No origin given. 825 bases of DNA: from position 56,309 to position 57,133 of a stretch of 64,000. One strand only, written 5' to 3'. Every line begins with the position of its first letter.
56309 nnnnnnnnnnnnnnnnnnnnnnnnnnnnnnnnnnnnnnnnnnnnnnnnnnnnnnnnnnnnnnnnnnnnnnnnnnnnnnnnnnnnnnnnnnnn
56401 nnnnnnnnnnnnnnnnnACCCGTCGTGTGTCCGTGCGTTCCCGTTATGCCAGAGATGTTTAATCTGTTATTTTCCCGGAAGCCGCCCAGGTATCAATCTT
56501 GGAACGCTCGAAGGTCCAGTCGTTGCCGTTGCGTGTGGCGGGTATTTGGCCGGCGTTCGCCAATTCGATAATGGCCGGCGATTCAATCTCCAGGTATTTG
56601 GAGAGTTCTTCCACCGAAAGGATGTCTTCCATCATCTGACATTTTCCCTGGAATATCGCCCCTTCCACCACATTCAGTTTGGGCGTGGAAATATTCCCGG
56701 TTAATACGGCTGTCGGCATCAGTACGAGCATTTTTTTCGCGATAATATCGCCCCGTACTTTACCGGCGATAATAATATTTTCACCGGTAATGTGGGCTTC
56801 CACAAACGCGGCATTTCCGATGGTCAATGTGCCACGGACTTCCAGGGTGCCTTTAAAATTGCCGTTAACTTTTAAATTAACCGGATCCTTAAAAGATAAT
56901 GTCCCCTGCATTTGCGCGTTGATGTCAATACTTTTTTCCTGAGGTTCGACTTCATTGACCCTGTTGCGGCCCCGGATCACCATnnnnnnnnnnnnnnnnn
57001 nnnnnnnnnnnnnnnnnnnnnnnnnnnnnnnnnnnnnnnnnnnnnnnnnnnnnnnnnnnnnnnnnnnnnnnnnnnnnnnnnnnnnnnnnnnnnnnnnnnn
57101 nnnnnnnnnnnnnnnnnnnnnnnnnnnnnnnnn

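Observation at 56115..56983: Bactofilin fused to an excisionase-type HTH, next to a membrane-anchored paralogous HTH protein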

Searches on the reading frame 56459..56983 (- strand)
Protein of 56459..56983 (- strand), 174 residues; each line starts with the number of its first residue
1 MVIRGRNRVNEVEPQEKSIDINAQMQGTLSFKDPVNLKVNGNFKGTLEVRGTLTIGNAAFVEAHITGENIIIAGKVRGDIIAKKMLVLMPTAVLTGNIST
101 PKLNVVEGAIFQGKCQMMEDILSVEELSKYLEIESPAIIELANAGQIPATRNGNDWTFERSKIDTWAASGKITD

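Call 3: search_protein_families(library=pfam, proteins=[window:56459-56983:-], max_evalue=0.1)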
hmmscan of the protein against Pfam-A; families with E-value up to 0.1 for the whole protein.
window:56459-56983:- (174 aa): 4 families
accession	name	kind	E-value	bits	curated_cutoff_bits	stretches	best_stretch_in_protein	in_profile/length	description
PF04519.19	Bactofilin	-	7.5e-23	81.1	27.9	1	19-116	3-98/98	Polymer-forming cytoskeletal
PF12728.13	HTH_17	-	1.8e-08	34.9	27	1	122-170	2-50/51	Helix-turn-helix domain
PF13464.11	RodZ_C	-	0.076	13.4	23.9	0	52-79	40-67/72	RodZ C-terminal domain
PF13591.12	MerR_2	-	0.08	13.2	29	0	122-164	1-43/84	MerR HTH family regulatory protein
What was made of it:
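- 56459..56983 (-): bacHTH gene: 174-aa bactofilin fused to a winged HTH. Pfam Bactofilin and HTH_17 both above cut-off (call 3).
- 56633..56929 (-): Bactofilin beta-helical core (residues 19-117), including invariant F111. Pfam residues 19-116 (call 3).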

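Call 4: search_protein_families(library=ncbifam, proteins=[window:56459-56983:-], max_evalue=0.1)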
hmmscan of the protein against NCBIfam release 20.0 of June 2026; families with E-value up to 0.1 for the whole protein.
window:56459-56983:- (174 aa): 5 families
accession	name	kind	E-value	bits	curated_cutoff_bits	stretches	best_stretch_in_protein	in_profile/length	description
NF047737.1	antiphage_MADS1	equivalog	1.1e-09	38.4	80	1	120-166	2-48/49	methylation-associated defense system helix-turn-helix domain-containing protein MAD1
TIGR01764.1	excise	domain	1.2e-07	32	28.8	1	122-168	2-48/49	excisionase family DNA-binding protein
NF012196.1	Ig_like_ice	domain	0.0012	18.6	50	1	7-42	38-73/108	Ig-like domain-containing protein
TIGR04215.1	choice_anch_A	domain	0.014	15.2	29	1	39-161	13-138/255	choice-of-anchor A family protein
NF011715.0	PRK15136.1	equivalog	0.048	12.3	563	1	35-97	250-311/390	multidrug efflux MFS transporter periplasmic adaptor subunit EmrA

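Call 5: find_homologous_proteins(query=window:56459-56983:-, max_evalue=0.001)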
Query window:56459-56983:- (174 aa): 809 proteins with E <= 0.001 among 870 candidates; the best 120 are listed.
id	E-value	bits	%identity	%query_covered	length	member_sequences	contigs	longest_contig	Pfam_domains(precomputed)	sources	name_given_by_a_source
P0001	1.0e-106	372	99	100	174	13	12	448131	PF12728.14,PF04519.20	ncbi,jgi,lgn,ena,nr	ncbi:MAG TPA: polymer-forming cytoskeletal protein [Candidatus Omnitrophota bacterium]|nr:polymer-fo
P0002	3.9e-87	308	80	99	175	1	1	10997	PF12728.14,PF04519.20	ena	-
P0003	9.6e-87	307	79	99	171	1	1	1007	PF12728.14,PF04519.20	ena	-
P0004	5.2e-86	304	80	99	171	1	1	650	PF12728.14,PF04519.20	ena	-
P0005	5.9e-86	304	84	91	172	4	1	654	PF12728.14,PF04519.20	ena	-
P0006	9.7e-86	303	85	92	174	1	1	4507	PF12728.14,PF04519.20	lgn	-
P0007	1.1e-85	303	80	97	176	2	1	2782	PF12728.14,PF04519.20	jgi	jgi:excisionase family DNA binding protein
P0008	1.2e-85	303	78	99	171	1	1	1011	PF12728.14,PF04519.20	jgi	-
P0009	1.4e-85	303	81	97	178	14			PF12728.14,PF04519.20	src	-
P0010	1.6e-85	303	81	97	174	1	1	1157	PF12728.14,PF04519.20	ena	-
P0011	1.7e-85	303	78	99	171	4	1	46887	PF12728.14,PF04519.20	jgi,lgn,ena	-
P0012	3.2e-85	302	86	92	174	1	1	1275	PF12728.14,PF04519.20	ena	-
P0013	1.1e-84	300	77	99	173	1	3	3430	PF12728.14,PF04519.20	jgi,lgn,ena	-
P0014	1.3e-84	300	77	99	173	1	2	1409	PF12728.14,PF04519.20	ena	-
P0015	1.4e-84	300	80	97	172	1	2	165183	PF12728.14,PF04519.20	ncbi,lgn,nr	ncbi:MAG: polymer-forming cytoskeletal protein [Candidatus Omnitrophota bacterium]|nr:polymer-formin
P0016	4.3e-84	298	78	99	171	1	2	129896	PF12728.14,PF04519.20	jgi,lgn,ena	-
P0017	4.9e-84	298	77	99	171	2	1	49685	PF12728.14,PF04519.20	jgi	jgi:excisionase family DNA binding protein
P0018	6.2e-84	298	78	99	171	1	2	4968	PF12728.14,PF04519.20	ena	-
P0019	1.6e-83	296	78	95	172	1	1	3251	PF12728.14,PF04519.20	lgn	-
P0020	1.8e-83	296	77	99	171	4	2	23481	PF12728.14,PF04519.20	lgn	-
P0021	1.9e-83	296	78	99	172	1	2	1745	PF12728.14,PF04519.20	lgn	-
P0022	6.9e-83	294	77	95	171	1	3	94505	PF12728.14,PF04519.20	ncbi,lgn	-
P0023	1.2e-82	293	77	96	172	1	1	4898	PF12728.14,PF04519.20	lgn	-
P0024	1.3e-82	293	78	96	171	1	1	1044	PF12728.14,PF04519.20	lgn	-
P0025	1.6e-82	293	76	96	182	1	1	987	PF12728.14,PF04519.20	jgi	jgi:excisionase family DNA binding protein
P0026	1.9e-82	293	78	90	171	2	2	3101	PF12728.14,PF04519.20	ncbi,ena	-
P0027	2.4e-82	292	76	99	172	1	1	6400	PF12728.14,PF04519.20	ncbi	-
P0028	2.8e-82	292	76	99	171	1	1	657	PF12728.14,PF04519.20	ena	-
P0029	7.7e-82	291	77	96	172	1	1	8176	PF12728.14,PF04519.20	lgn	-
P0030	8.5e-82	291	74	99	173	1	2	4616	PF12728.14,PF04519.20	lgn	-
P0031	1.1e-81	290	75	99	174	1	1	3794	PF12728.14,PF04519.20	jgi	jgi:excisionase family DNA binding protein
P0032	2.0e-81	289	79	96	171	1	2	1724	PF12728.14,PF04519.20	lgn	-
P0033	2.1e-81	289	77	96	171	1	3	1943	PF12728.14,PF04519.20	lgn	-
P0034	2.4e-81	289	81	92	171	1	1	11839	PF12728.14,PF04519.20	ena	-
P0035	2.4e-81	289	76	97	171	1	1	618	PF12728.14,PF04519.20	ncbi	-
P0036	2.7e-81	289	76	99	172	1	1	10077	PF12728.14,PF04519.20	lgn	-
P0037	7.1e-81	288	73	99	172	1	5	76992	PF12728.14,PF04519.20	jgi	-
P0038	7.7e-81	288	79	92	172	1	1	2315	PF12728.14,PF04519.20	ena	-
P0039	8.1e-81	287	75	99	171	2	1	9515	PF12728.14,PF04519.20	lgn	-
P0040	8.4e-81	287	78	96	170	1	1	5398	PF12728.14,PF04519.20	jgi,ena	-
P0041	8.4e-81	287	75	99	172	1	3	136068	PF12728.14,PF04519.20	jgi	-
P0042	8.5e-81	287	75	98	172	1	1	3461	PF12728.14,PF04519.20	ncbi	-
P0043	1.6e-80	287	77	96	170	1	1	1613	PF12728.14,PF04519.20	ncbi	-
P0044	1.8e-80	286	76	99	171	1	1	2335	PF12728.14,PF04519.20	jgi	jgi:excisionase family DNA binding protein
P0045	1.8e-80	286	80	90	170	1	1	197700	PF12728.14,PF04519.20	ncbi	-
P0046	2.3e-80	286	74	99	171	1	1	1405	PF12728.14,PF04519.20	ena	-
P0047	2.5e-80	286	74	96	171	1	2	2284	PF12728.14,PF04519.20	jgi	jgi:excisionase family DNA binding protein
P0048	2.7e-80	286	76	96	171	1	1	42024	PF12728.14,PF04519.20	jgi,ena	-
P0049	2.8e-80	286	73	99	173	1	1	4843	PF12728.14,PF04519.20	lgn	-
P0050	3.7e-80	285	74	99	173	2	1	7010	PF12728.14,PF04519.20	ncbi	-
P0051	3.9e-80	285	76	96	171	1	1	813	PF12728.14,PF04519.20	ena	-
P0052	3.9e-80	285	75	96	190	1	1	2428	PF12728.14,PF04519.20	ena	-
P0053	4.1e-80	285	76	99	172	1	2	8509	PF12728.14,PF04519.20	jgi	-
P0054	4.6e-80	285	74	99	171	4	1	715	PF12728.14,PF04519.20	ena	-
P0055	6.3e-80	285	75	96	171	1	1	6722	PF12728.14,PF04519.20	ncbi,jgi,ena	-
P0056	7.9e-80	284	76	92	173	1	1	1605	PF12728.14,PF04519.20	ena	-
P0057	8.7e-80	284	76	92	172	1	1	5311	PF12728.14,PF04519.20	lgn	-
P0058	9.5e-80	284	73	99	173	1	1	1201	PF12728.14,PF04519.20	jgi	-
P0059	1.2e-79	284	72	98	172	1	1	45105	PF12728.14,PF04519.20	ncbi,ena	-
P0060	1.3e-79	284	79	92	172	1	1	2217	PF12728.14,PF04519.20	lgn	-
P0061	1.3e-79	284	74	96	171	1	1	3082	PF12728.14,PF04519.20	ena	-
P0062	2.3e-79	283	75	96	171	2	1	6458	PF12728.14,PF04519.20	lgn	-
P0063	2.4e-79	283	75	98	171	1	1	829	PF12728.14,PF04519.20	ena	-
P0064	2.5e-79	283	73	99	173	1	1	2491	PF12728.14,PF04519.20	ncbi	-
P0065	3.4e-79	282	77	95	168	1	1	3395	PF12728.14,PF04519.20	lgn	-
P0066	3.9e-79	282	77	96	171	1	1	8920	PF12728.14,PF04519.20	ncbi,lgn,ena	-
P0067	4.4e-79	282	75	96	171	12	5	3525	PF12728.14,PF04519.20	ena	-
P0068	4.6e-79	282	78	92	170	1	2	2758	PF12728.14,PF04519.20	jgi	jgi:excisionase family DNA binding protein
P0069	4.8e-79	282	75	99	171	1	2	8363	PF12728.14,PF04519.20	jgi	jgi:excisionase family DNA binding protein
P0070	7.2e-79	281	72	99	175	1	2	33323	PF12728.14,PF04519.20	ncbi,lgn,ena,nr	ncbi:MAG: polymer-forming cytoskeletal protein [Candidatus Omnitrophica bacterium]|nr:polymer-formin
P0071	7.3e-79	281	73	99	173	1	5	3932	PF12728.14,PF04519.20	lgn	-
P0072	8.0e-79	281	73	99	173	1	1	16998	PF12728.14,PF04519.20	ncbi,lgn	-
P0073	1.0e-78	281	72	99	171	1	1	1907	PF12728.14,PF04519.20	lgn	-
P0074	1.0e-78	281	75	96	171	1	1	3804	PF12728.14,PF04519.20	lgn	-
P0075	1.2e-78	280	72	99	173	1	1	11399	PF12728.14,PF04519.20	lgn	-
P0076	1.5e-78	280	74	96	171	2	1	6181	PF12728.14,PF04519.20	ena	-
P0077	1.7e-78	280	70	99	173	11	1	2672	PF12728.14,PF04519.20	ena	-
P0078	1.8e-78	280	73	95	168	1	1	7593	PF12728.14,PF04519.20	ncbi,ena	-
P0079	2.1e-78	280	76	99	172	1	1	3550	PF12728.14,PF04519.20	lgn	-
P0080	3.3e-78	279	74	96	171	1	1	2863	PF12728.14,PF04519.20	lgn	-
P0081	4.2e-78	279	74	98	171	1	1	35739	PF12728.14,PF04519.20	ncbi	-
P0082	4.8e-78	278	73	96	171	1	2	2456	PF12728.14,PF04519.20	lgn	-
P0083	5.2e-78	278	74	96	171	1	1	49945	PF12728.14,PF04519.20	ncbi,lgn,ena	-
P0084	5.3e-78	278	73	99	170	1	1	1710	PF12728.14,PF04519.20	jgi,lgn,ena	-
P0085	5.6e-78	278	73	95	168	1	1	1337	PF12728.14,PF04519.20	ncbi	-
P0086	6.4e-78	278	75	96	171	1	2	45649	PF12728.14,PF04519.20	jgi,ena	-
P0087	6.6e-78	278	73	99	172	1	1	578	PF12728.14,PF04519.20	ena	-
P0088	7.5e-78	278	71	99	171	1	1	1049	PF12728.14,PF04519.20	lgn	-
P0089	8.5e-78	278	72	99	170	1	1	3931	PF12728.14,PF04519.20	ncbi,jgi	jgi:excisionase family DNA binding protein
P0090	9.2e-78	278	73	95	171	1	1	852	PF12728.14,PF04519.20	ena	-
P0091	1.3e-77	277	72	94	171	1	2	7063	PF12728.14,PF04519.20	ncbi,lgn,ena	-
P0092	2.0e-77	276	73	99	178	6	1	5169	PF12728.14,PF04519.20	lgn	-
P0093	2.7e-77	276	72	99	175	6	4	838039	PF12728.14,PF04519.20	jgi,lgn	jgi:excisionase family DNA binding protein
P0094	3.1e-77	276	72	99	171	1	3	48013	PF12728.14,PF04519.20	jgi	-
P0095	3.7e-77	276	78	90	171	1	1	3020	PF12728.14,PF04519.20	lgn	-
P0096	4.5e-77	275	73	99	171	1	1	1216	PF12728.14,PF04519.20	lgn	-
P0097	4.6e-77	275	72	99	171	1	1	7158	PF12728.14,PF04519.20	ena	-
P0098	5.7e-77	275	76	92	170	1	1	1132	PF12728.14,PF04519.20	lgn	-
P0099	8.6e-77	274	75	97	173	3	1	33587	PF12728.14,PF04519.20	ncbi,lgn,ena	-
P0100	9.8e-77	274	76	91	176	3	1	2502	PF12728.14,PF04519.20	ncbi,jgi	-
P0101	1.1e-76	274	71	95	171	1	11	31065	PF12728.14,PF04519.20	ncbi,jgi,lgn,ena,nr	ncbi:MAG: hypothetical protein A2787_03095 [Omnitrophica WOR_2 bacterium RIFCSPHIGHO2_01_FULL_48_9]|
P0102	1.2e-76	274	72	96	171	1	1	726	PF12728.14,PF04519.20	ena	-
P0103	1.4e-76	274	82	89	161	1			PF12728.14,PF04519.20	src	-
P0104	1.5e-76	274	71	99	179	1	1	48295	PF12728.14,PF04519.20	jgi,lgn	jgi:excisionase family DNA binding protein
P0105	1.5e-76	274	72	96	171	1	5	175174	PF12728.14,PF04519.20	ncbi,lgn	-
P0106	1.5e-76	274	74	96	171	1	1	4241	PF12728.14,PF04519.20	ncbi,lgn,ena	-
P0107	1.6e-76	274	72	99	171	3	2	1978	PF12728.14,PF04519.20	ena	-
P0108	2.3e-76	273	73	99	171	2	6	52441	PF12728.14,PF04519.20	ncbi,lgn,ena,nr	ncbi:MAG: polymer-forming cytoskeletal protein [Candidatus Omnitrophica bacterium]|nr:polymer-formin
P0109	3.3e-76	273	71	99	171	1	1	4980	PF12728.14,PF04519.20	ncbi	-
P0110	3.5e-76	272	76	90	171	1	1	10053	PF12728.14,PF04519.20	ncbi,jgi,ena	ncbi:MAG: polymer-forming cytoskeletal protein [Candidatus Omnitrophota bacterium]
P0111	3.8e-76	272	70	99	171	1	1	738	PF12728.14,PF04519.20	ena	-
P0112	6.9e-76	271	75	91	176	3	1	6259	PF12728.14,PF04519.20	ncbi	-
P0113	9.0e-76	271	72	98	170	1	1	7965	PF12728.14,PF04519.20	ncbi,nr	ncbi:MAG: polymer-forming cytoskeletal protein [Candidatus Omnitrophica bacterium]|nr:polymer-formin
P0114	9.5e-76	271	70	96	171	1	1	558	PF12728.14,PF04519.20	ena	-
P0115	1.2e-75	271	72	96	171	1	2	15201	PF12728.14,PF04519.20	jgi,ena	-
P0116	1.4e-75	270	73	96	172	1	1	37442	PF12728.14,PF04519.20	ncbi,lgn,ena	-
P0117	1.4e-75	270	71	99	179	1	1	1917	PF12728.14,PF04519.20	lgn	-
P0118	1.4e-75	270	71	97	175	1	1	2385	PF12728.14,PF04519.20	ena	-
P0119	2.0e-75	270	71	96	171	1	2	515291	PF12728.14,PF04519.20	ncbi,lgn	-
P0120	2.1e-75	270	69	99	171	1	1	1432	PF12728.14,PF04519.20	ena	-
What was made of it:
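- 56459..56983 (-): At least 809 homologous cluster representatives, the best 120 all carrying both domains (call 5).
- JGI annotates family members as 'excisionase family DNA binding protein' (call 5).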

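Call 9: find_related_loci(query=A1, collection=genome_contigs, flank=6000)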
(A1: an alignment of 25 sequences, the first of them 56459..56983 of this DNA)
Query A1 (174 aa) in genome_contigs; peptide patterns used: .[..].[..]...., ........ (x = any residue, [..] = any of these).
186 stretches matched a pattern; 116 encode a relative of the query (tblastn E <= 1e-3); the best 80 are kept; 80 distinct loci.
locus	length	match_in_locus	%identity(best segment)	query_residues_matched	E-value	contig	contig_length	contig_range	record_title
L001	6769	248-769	99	1-174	2e-114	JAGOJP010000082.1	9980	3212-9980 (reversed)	MAG: Candidatus Omnitrophota bacterium isolate Go_SlDig_bin_317 Go_SlDig_20850_length_9980_cov_4.520654, whole genome sh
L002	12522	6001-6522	97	1-174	2e-111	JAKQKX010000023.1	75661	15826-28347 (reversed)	MAG: Candidatus Omnitrophota bacterium isolate USDV_maxbin.135_sub k141_1122618, whole genome shotgun sequence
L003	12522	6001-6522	94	1-174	2e-110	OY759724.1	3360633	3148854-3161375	MAG: Candidatus Omnitrophota bacterium isolate 1a5844f9-839a-4d7b-a7f9-2444bab12bdd genome assembly, chromosome: 1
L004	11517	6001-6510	76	1-172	2e-90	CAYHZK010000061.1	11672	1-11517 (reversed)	MAG TPA_asm: uncultured Planctomycetales bacterium isolate ERP119705_co15_651 genome assembly, contig: NODE_6462_length_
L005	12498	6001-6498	77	6-171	2e-89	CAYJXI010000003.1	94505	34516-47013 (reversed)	MAG TPA_asm: uncultured Planctomycetales bacterium isolate ERP125453_co1_481 genome assembly, contig: NODE_117_length_94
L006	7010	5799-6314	74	1-172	3e-87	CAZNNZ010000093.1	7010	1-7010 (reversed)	MAG TPA_asm: uncultured Planctomycetales bacterium isolate SRP278252_co2_854 genome assembly, contig: NODE_23027_length_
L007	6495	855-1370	73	1-172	1e-86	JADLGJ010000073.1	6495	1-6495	MAG: Candidatus Omnitrophota bacterium isolate SJ432 c_000001117215, whole genome shotgun sequence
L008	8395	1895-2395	77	6-172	9e-86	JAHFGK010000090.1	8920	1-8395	MAG: Candidatus Omnitrophota bacterium isolate nzgw313 NODE_13043_length_8921_cov_3.065682, whole genome shotgun sequenc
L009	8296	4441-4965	72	1-173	2e-85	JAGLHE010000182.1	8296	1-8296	MAG: Candidatus Omnitrophota bacterium isolate RS_10_7 ROV157_10.bin.7.fa_182, whole genome shotgun sequence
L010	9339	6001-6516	73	1-172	1e-85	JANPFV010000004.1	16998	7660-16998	MAG: Candidatus Omnitrophota bacterium isolate VAR_69_metabat_93 VAR_69_k141_3834347, whole genome shotgun sequence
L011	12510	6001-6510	72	2-172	2e-85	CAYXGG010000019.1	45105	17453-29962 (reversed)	MAG TPA_asm: uncultured Planctomycetales bacterium isolate SRP150892_co2_491 genome assembly, contig: NODE_908_length_45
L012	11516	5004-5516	74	1-172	9e-85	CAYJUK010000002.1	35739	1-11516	MAG TPA_asm: uncultured Planctomycetales bacterium isolate ERP125453_co1_189 genome assembly, contig: NODE_936_length_35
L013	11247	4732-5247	73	1-172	8e-85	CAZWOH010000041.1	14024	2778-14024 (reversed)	MAG TPA_asm: uncultured Planctomycetales bacterium isolate binchicken_co346_31 genome assembly, contig: NODE_1065_length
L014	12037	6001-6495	75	7-171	1e-84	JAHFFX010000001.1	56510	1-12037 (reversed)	MAG: Candidatus Omnitrophota bacterium isolate nzgw301 NODE_297_length_56511_cov_3.091931, whole genome shotgun sequence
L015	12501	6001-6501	74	6-172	6e-85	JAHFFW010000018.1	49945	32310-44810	MAG: Candidatus Omnitrophota bacterium isolate nzgw300 NODE_155_length_49946_cov_6.958796, whole genome shotgun sequence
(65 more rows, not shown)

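Call 14: search_protein_representatives(protein=window:56459-56983:-)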
Query: 174 residues. Proteins with E-value up to 0.001 (for the whole library): 10361; up to 1e-10: 591; up to 1e-30: 19. The best 150 are listed.
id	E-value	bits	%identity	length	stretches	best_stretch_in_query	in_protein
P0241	2.7e-49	183.3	53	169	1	2-172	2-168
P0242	1.2e-48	181.2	55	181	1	10-172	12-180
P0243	1.1e-46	174.9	98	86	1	89-174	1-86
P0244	1.9e-39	151.3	48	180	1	10-169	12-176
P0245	2.0e-39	151.2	49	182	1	15-172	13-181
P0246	2.6e-39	150.9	46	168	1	9-168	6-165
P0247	6.2e-39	149.7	43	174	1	7-170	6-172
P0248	8.6e-39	149.2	45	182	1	7-172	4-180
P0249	4.8e-38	146.8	46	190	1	10-169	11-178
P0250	6.3e-38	146.4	46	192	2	9-128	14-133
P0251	5.0e-36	140.2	45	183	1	7-172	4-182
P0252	1.3e-35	138.9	46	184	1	6-172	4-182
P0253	3.0e-35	137.7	43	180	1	10-169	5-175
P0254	1.5e-33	132.1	59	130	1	9-117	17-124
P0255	3.9e-33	130.8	45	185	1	15-172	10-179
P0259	2.8e-31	124.8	40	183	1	12-167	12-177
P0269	3.3e-25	105.0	35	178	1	11-171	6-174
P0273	1.2e-24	103.2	46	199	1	49-170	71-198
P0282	1.3e-22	96.6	32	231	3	111-170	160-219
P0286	6.9e-22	94.2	34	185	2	14-120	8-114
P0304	3.3e-18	82.3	31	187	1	14-173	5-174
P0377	1.1e-13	67.6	46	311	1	77-172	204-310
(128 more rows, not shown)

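Call 16: list_cluster_members(proteins=[P0241, P0244, P0247, P0259, P0269, P0304, P0282, P0273, P0377, P0286])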
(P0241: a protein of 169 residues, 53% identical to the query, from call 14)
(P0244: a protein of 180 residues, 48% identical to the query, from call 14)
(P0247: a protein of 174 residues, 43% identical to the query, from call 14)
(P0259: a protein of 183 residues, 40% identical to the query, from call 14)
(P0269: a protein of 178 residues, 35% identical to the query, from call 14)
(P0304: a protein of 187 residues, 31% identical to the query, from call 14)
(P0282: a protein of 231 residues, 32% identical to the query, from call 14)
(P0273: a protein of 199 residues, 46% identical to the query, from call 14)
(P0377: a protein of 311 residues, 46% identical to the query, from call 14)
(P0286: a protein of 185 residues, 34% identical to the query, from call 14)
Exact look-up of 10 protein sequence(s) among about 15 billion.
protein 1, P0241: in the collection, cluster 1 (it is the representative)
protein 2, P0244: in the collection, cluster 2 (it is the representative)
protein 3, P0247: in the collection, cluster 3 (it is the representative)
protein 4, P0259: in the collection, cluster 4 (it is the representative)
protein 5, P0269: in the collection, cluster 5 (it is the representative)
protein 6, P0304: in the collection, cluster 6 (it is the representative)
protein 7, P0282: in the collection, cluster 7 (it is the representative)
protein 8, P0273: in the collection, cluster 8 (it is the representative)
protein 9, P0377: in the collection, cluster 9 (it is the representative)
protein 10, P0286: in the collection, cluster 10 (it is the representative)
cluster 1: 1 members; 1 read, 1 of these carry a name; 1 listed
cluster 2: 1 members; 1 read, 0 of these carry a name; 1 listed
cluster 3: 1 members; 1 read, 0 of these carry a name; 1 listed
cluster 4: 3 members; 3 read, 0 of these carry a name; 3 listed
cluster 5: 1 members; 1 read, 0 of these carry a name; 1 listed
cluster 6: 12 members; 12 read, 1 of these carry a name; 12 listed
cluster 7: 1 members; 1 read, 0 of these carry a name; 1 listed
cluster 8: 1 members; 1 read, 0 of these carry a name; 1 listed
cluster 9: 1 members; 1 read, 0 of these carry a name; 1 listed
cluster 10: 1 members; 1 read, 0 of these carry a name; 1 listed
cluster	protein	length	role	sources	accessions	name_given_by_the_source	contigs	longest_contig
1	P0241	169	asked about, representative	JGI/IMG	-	excisionase family DNA binding protein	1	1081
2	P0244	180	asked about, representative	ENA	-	-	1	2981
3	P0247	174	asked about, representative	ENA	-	-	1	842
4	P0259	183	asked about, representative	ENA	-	-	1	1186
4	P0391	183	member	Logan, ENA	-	-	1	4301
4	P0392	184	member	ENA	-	-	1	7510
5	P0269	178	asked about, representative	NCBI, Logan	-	-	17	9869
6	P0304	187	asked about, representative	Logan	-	-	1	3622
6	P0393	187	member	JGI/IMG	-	cytoskeletal protein CcmA (bactofilin family)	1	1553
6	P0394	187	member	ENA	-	-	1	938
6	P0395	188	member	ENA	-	-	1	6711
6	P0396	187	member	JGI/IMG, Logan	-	-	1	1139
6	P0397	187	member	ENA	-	-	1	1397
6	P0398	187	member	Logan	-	-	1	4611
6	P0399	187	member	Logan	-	-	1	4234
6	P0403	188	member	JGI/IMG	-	-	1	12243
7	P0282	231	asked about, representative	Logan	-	-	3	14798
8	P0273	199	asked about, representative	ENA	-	-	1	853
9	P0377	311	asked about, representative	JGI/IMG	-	-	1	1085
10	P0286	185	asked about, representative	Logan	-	-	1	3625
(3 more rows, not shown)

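Call 21: search_solved_structures(query=window:56459-56983:-, max_evalue=1, show_alignments=3)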
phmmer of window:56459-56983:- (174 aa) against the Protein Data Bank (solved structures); distinct sequences matched with E-value up to 1: 2.
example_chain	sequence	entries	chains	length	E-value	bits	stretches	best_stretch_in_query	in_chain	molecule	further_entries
6ria_A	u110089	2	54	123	3.5e-07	33.4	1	36-115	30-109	bactofilin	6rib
2n3d_A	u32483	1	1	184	2.4e-06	30.7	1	36-115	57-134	Bactofilin A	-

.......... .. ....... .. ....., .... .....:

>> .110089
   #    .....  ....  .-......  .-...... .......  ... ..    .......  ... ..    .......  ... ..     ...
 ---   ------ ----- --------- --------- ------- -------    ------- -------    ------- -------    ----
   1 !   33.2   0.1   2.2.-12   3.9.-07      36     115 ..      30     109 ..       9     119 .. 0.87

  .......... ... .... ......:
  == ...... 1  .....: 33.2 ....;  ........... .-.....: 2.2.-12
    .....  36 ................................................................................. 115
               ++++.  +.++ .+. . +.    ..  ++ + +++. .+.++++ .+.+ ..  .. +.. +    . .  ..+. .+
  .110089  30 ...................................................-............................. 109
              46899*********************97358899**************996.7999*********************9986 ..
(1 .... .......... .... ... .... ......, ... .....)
